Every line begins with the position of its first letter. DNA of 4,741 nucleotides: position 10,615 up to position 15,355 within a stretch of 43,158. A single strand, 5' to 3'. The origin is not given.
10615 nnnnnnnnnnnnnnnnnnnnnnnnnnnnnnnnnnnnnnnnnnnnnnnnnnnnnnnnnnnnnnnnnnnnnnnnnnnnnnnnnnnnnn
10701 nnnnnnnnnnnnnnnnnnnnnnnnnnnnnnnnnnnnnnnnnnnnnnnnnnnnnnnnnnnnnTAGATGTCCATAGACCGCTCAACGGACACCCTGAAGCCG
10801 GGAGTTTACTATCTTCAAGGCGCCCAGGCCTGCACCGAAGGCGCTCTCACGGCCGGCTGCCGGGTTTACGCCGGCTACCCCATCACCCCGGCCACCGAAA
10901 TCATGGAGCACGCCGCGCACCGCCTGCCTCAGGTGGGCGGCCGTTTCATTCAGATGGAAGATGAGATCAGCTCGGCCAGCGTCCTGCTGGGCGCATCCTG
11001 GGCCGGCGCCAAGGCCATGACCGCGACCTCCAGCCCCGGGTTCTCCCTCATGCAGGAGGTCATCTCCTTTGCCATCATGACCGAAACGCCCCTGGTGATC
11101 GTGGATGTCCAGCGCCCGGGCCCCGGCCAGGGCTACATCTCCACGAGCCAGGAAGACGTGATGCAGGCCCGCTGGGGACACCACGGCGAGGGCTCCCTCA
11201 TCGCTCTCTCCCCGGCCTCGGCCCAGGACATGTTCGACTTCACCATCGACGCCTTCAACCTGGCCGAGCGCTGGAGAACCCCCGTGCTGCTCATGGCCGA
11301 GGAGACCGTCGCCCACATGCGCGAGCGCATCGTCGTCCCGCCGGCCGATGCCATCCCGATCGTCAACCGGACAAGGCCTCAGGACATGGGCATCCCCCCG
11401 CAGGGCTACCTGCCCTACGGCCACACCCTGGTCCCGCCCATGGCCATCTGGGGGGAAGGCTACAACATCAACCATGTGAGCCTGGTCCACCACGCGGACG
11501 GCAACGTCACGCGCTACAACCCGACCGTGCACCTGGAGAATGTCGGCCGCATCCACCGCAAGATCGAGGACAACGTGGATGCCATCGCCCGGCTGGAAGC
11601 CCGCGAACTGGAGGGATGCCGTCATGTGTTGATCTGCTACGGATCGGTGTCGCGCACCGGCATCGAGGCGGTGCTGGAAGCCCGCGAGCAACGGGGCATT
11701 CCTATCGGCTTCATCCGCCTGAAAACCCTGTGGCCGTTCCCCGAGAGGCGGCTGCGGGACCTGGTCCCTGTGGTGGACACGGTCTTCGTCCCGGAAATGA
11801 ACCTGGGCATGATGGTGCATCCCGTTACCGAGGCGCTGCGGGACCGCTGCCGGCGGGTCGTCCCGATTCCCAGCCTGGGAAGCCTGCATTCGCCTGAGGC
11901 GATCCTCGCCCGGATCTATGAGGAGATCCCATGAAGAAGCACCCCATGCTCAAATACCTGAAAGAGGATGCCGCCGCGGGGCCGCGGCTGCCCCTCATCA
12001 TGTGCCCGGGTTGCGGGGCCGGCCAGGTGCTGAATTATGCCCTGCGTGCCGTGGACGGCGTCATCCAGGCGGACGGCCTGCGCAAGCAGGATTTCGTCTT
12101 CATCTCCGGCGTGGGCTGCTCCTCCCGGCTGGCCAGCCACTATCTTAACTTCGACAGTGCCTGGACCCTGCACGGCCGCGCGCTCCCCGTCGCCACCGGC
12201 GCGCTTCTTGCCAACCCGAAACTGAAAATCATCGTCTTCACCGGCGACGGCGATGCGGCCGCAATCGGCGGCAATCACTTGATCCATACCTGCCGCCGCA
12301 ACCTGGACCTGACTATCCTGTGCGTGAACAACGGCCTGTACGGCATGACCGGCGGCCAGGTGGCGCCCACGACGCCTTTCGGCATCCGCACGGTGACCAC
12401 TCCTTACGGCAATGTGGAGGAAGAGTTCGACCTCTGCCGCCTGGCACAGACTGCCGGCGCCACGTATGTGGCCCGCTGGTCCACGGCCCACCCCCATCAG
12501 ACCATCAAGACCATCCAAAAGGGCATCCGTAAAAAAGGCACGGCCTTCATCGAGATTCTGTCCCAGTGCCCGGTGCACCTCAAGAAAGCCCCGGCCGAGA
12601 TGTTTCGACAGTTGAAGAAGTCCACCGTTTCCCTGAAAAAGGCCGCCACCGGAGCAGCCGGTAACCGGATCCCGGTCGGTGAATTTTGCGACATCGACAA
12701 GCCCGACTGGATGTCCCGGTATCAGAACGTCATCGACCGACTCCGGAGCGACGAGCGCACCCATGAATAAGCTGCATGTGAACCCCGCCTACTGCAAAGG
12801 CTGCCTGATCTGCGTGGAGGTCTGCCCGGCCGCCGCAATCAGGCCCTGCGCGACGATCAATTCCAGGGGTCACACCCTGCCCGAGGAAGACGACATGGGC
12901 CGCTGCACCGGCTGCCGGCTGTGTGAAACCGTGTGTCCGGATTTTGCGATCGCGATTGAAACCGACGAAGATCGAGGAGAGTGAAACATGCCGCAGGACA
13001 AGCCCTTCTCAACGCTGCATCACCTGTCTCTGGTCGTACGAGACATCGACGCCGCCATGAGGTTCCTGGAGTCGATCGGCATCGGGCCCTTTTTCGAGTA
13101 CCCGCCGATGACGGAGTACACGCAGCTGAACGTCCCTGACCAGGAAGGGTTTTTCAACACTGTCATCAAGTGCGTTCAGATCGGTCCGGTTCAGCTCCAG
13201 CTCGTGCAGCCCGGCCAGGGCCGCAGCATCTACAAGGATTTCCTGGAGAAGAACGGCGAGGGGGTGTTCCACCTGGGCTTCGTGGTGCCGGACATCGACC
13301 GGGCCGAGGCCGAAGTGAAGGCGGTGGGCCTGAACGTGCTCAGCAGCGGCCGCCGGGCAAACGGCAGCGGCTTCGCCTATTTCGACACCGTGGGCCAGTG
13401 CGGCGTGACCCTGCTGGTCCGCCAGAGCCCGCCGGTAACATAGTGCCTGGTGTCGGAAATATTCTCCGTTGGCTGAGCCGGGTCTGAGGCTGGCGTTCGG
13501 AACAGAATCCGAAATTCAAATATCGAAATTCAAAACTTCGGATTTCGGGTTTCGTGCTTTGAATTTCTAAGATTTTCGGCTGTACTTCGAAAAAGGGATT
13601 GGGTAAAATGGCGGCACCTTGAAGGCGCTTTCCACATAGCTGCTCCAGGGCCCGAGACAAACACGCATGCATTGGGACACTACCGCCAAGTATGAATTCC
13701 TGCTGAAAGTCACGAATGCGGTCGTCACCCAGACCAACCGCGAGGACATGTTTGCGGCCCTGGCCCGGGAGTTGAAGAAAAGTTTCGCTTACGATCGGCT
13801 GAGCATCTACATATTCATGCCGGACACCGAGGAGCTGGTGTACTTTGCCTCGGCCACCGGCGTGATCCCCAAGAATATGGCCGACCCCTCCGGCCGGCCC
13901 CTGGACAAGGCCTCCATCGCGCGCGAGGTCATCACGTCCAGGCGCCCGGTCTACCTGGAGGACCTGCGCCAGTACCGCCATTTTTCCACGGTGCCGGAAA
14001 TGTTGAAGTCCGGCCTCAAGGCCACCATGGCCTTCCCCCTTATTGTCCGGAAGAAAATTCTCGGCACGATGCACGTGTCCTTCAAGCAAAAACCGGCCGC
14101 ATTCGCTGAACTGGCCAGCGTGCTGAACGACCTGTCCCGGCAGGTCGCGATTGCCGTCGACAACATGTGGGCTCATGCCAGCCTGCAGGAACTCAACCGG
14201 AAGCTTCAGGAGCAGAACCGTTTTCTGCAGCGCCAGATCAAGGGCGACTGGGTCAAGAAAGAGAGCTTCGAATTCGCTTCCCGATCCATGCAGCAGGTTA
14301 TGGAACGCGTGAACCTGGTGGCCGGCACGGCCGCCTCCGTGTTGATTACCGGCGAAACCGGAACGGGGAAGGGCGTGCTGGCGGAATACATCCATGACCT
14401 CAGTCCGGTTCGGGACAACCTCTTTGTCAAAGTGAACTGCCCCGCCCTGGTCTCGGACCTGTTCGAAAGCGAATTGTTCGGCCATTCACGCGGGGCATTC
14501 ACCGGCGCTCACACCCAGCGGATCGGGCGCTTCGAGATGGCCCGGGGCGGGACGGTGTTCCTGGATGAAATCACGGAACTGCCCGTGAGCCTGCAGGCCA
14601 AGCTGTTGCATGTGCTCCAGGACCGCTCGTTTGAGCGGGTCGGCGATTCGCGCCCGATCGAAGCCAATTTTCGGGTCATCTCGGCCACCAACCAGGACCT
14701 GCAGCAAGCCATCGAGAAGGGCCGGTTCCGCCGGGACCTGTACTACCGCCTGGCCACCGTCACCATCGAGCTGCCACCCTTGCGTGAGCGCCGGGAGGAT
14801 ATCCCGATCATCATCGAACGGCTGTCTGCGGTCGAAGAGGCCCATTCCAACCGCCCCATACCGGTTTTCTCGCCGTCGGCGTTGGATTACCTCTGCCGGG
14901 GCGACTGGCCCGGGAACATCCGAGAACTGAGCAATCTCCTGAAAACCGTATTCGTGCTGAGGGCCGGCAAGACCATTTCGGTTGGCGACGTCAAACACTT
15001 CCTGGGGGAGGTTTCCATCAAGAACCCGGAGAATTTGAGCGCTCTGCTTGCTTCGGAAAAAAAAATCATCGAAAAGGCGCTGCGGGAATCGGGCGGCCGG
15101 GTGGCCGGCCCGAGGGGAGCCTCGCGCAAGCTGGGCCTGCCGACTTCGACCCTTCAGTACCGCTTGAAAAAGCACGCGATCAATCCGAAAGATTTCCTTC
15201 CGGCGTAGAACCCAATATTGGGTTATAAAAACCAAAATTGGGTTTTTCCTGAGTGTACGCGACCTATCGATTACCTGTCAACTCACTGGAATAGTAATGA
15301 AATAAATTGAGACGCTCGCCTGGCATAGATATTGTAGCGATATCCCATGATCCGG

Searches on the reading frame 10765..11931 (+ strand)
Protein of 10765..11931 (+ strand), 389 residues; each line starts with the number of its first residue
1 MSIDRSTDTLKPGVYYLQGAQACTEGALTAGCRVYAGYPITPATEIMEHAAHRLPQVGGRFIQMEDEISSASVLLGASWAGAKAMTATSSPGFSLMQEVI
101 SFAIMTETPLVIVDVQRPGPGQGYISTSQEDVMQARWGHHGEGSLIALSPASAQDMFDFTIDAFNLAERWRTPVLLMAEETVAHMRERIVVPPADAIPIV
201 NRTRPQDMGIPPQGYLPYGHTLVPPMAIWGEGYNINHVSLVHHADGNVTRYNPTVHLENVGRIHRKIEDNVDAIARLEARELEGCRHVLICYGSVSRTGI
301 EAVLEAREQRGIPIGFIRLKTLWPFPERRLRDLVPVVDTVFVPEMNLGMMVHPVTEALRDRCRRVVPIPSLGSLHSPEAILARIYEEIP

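Call 7: search_protein_families(library=pfam, proteins=[window:10765-11931:+], max_evalue=0.0001)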
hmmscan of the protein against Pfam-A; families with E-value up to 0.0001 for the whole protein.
window:10765-11931:+ (389 aa): 2 families
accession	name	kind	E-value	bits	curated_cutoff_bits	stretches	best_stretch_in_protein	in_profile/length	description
PF01855.24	POR_N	-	1.7e-63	214.9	27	1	25-260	1-229/231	Pyruvate flavodoxin/ferredoxin oxidoreductase, thiamine diP-bdg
PF17147.9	PFOR_II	-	2.1e-15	57.4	27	1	288-361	4-81/102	Pyruvate:ferredoxin oxidoreductase core domain II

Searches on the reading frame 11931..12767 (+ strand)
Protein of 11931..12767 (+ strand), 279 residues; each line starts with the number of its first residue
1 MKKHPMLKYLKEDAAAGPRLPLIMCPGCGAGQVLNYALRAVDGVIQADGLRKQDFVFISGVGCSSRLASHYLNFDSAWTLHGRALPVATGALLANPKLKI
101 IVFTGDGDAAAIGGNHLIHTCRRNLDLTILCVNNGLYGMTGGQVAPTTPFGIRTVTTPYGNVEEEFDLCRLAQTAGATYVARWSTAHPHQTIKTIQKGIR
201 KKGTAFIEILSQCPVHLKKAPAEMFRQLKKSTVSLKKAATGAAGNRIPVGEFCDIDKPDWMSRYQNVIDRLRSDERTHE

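Call 7: search_protein_families(library=pfam, proteins=[window:11931-12767:+], max_evalue=0.0001)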
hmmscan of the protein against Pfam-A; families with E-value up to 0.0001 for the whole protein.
window:11931-12767:+ (279 aa): 1 family
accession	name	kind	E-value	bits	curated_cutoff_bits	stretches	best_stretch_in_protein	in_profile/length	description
PF02775.26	TPP_enzyme_C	-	1.3e-32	113.1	21.9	1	61-209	2-151/151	Thiamine pyrophosphate enzyme, C-terminal TPP binding domain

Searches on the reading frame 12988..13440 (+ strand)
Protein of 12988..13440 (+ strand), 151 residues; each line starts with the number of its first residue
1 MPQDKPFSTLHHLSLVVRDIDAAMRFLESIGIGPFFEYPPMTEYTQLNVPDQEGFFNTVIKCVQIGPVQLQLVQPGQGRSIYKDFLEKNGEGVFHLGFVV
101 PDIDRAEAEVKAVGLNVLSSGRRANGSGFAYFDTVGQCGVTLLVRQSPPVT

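Call 7: search_protein_families(library=pfam, proteins=[window:12988-13440:+], max_evalue=0.0001)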
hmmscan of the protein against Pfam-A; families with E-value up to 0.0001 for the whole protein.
window:12988-13440:+ (151 aa): 2 families
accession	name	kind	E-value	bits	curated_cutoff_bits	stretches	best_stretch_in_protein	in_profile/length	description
PF13669.12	Glyoxalase_4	-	1.4e-13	51.5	27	1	11-131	1-109/109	Glyoxalase/Bleomycin resistance protein/Dioxygenase superfamily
PF00903.31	Glyoxalase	-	1.5e-05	25.8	20.6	1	10-133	2-113/121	Glyoxalase/Bleomycin resistance protein/Dioxygenase superfamily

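Call 29: search_protein_families(library=ncbifam, proteins=[window:12988-13440:+], max_evalue=0.00001)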
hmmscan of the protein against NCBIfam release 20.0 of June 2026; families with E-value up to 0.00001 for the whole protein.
window:12988-13440:+ (151 aa): 1 family
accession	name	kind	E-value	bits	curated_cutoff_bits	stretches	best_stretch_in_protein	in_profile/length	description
TIGR03081.1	metmalonyl_epim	equivalog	1.1e-10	42.1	114.95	1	10-126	2-107/129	methylmalonyl-CoA epimerase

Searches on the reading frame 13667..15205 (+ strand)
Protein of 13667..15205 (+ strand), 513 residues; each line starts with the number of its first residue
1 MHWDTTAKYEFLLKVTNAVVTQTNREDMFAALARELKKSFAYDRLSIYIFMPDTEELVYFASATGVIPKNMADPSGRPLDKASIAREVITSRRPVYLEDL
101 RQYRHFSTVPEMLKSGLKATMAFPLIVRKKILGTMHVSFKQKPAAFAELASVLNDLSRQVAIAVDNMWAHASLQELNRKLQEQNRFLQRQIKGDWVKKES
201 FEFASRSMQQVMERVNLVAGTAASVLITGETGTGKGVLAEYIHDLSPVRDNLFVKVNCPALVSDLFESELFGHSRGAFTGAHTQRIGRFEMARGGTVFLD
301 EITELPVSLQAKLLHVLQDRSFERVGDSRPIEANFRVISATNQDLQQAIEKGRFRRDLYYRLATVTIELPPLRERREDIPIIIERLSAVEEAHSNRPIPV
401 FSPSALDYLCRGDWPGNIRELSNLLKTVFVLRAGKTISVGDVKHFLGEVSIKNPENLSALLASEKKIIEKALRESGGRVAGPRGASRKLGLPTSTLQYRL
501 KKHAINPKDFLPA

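Call 7: search_protein_families(library=pfam, proteins=[window:13667-15205:+], max_evalue=0.0001)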
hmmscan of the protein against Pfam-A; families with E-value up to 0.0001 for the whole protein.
window:13667-15205:+ (513 aa): 8 families
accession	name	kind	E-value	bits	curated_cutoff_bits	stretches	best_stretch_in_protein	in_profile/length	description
PF00158.32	Sigma54_activat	-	1.1e-66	224.1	20.2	1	204-368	4-168/168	Sigma-54 interaction domain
PF14532.12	Sigma54_activ_2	-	3.8e-20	73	25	1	205-372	4-138/138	Sigma-54 interaction domain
PF25601.1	AAA_lid_14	-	6.3e-18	64.8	27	1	373-448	1-76/87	AAA+ ATPase lid domain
PF13185.12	GAF_2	-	1.8e-12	48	28.6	1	23-165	2-136/136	GAF domain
PF01590.32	GAF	-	5.6e-11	43.5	22.4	1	25-164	2-133/133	GAF domain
PF07728.20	AAA_5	-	1e-07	32.5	22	1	225-343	2-123/139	AAA domain (dynein-related subfamily)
PF02954.25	HTH_8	-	2.9e-06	27.3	22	1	464-503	6-42/42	Bacterial regulatory protein, Fis family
PF00004.35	AAA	-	3.2e-06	28.1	21.2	1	225-359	1-128/131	ATPase family associated with various cellular activities (AAA)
